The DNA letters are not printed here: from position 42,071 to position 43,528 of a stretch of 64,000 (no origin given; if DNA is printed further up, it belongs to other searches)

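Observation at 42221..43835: Two-gene module: stand-alone ABC-type ATPase plus overlapping 154-aa unknown protein, inserted into the 3' end of degT - candidate undescribed defence system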

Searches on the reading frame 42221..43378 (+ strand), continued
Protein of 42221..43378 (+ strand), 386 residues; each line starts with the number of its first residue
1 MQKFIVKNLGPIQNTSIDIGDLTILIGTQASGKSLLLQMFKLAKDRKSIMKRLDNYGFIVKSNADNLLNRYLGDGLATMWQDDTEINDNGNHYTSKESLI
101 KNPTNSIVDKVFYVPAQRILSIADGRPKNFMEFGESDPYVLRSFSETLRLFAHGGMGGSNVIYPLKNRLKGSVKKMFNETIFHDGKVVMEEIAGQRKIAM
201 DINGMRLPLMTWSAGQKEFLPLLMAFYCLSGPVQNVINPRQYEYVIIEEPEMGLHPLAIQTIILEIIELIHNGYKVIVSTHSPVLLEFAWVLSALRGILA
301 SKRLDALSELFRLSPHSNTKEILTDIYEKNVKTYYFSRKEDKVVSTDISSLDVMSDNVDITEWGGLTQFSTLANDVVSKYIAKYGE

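Call 64: find_encoding_contigs(protein=P0173, flank=5000, max_places=4)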
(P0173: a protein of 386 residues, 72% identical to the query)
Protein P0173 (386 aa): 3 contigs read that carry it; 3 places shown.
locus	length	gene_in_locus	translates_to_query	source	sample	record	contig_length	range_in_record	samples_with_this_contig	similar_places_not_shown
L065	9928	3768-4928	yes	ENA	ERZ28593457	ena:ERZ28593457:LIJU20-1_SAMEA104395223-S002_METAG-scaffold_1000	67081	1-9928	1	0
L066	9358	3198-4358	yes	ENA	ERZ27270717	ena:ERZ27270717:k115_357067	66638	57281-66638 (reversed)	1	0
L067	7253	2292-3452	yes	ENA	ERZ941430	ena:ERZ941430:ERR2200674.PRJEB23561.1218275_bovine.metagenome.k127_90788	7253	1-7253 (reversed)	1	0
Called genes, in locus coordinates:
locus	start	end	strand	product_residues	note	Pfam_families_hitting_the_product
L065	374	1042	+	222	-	PF13151:DUF3990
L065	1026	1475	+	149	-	-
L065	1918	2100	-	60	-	-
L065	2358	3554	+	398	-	PF13173:AAA_14, PF13635:DUF4143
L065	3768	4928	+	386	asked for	PF13175:AAA_15, PF13304:AAA_21, PF13175:AAA_15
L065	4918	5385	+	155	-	-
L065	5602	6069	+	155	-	-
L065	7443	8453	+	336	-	PF01757:Acyl_transf_3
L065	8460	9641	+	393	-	PF02655:ATP-grasp_3, PF01071:GARS_A, PF02222:ATP-grasp, PF02786:CPSase_L_D2 (faint), PF07478:Dala_Dala_lig_C (faint), PF13535:ATP-grasp_4, PF18603:LAL_C2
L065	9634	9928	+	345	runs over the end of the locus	PF00682:HMGL-like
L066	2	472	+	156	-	?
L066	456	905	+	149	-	-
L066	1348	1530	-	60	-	-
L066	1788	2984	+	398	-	PF13173:AAA_14, PF13635:DUF4143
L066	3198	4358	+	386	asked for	PF13175:AAA_15, PF13304:AAA_21, PF13175:AAA_15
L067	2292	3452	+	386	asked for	PF13175:AAA_15, PF13304:AAA_21, PF13175:AAA_15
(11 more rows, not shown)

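Call 87: find_encoding_contigs(protein=P0165, flank=3000, max_places=3)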
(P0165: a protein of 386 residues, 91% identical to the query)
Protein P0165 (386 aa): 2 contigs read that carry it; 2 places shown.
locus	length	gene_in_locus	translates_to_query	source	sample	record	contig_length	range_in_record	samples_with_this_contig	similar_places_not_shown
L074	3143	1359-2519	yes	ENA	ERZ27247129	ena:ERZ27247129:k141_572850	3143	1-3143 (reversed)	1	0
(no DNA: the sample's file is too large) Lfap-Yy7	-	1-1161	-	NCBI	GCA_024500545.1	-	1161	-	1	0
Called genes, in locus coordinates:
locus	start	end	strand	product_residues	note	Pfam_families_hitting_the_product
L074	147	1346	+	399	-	PF01041:DegT_DnrJ_EryC1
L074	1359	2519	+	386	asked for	PF13175:AAA_15, PF13304:AAA_21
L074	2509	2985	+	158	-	-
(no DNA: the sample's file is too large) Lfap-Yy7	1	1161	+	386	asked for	PF13175:AAA_15, PF13304:AAA_21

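Call 89: find_encoding_contigs(protein=P0169, flank=3000, max_places=3)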
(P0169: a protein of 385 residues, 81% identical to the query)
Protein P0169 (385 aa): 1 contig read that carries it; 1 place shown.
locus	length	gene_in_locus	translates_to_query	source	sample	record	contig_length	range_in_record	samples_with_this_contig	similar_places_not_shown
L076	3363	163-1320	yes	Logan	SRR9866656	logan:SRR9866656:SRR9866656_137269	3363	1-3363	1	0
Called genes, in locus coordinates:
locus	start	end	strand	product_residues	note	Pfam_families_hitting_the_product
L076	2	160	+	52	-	?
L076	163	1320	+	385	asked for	PF13175:AAA_15, PF13304:AAA_21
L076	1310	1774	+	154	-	-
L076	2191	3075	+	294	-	PF00535:Glycos_transf_2 (weak)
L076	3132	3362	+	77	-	?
